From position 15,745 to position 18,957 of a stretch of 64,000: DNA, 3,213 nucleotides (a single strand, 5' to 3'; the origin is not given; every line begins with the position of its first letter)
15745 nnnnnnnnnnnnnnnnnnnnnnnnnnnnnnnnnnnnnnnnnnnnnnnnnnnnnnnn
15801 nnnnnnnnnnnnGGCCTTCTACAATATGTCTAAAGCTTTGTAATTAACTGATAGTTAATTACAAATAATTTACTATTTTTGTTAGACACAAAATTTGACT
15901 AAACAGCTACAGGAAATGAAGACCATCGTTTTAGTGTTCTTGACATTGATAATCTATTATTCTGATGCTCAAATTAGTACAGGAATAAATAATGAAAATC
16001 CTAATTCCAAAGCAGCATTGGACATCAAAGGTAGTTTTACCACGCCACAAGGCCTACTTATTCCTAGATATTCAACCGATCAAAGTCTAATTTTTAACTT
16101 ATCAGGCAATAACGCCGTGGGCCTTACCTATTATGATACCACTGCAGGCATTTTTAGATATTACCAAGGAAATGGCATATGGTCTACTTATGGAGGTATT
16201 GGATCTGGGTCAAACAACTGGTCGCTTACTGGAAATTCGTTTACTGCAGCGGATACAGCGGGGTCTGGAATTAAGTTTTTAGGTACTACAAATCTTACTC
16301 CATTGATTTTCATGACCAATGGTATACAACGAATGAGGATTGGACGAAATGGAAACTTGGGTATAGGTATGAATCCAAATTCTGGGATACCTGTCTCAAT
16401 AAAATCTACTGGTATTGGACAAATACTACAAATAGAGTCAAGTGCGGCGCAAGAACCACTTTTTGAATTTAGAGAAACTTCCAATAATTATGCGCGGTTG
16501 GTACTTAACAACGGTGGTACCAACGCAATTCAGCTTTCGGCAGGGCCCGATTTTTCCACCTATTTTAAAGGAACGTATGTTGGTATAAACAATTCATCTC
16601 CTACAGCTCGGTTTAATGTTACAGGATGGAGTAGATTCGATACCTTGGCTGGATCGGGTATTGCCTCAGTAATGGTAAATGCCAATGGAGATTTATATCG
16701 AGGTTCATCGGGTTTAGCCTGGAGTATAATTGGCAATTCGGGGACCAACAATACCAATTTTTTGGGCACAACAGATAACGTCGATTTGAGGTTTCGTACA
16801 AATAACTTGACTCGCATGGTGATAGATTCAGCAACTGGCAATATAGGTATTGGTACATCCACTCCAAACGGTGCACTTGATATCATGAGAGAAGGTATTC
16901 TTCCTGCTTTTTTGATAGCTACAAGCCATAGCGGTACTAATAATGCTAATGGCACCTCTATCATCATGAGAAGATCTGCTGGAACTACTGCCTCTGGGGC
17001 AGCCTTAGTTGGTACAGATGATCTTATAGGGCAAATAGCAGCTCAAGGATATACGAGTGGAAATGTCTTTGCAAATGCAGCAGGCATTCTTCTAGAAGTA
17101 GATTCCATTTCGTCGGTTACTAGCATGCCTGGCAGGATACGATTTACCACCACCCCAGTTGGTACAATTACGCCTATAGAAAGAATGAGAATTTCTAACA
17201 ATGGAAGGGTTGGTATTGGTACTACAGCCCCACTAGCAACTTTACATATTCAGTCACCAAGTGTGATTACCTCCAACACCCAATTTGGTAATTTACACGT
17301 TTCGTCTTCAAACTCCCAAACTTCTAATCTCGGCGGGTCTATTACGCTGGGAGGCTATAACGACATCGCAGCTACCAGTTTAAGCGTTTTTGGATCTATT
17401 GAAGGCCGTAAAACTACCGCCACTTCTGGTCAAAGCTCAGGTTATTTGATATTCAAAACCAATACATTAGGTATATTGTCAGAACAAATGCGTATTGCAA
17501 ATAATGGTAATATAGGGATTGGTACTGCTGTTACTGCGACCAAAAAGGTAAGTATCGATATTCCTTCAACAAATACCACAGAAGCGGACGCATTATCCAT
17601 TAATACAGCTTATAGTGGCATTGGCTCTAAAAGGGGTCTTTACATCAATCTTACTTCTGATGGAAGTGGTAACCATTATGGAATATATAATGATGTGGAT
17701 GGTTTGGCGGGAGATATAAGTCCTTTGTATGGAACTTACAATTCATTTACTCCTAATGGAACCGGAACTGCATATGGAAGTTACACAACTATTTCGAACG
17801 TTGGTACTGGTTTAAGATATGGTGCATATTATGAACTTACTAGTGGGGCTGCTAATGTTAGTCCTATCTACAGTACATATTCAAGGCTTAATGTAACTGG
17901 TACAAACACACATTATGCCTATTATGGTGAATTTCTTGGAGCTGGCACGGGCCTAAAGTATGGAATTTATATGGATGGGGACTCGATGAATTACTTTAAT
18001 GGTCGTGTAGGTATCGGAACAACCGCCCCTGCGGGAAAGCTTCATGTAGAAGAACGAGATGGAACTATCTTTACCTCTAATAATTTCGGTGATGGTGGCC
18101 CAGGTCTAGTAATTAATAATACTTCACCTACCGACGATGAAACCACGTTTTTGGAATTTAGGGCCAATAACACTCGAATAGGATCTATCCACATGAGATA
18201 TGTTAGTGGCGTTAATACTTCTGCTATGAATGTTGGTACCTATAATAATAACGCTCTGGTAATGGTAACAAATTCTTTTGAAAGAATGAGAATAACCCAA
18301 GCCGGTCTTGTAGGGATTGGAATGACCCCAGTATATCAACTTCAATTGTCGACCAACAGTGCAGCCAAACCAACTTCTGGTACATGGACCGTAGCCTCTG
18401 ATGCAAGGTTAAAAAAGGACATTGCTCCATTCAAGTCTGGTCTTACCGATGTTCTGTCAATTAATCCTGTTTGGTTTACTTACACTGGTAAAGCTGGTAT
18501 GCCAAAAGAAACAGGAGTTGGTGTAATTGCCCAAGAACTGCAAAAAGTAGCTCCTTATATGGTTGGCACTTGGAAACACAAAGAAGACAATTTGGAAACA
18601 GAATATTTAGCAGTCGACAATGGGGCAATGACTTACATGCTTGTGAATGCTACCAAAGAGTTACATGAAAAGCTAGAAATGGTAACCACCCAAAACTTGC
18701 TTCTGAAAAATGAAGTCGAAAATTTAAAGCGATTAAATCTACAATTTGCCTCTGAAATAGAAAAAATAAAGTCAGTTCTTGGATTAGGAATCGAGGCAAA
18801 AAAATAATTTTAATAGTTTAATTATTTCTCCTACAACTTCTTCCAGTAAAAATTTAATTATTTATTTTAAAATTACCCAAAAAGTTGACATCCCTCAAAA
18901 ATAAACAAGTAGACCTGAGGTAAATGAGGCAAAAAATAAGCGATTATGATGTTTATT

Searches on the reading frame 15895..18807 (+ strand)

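Call 19: search_protein_families(library=pfam, proteins=[window:15895-18807:+], max_evalue=0.01)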
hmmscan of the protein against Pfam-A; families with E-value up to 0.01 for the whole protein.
window:15895-18807:+ (970 aa): 1 family
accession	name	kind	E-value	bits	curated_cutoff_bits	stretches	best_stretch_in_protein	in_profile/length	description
PF13884.11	Peptidase_S74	-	5.1e-12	46.3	22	1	835-890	1-57/58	Chaperone of endosialidase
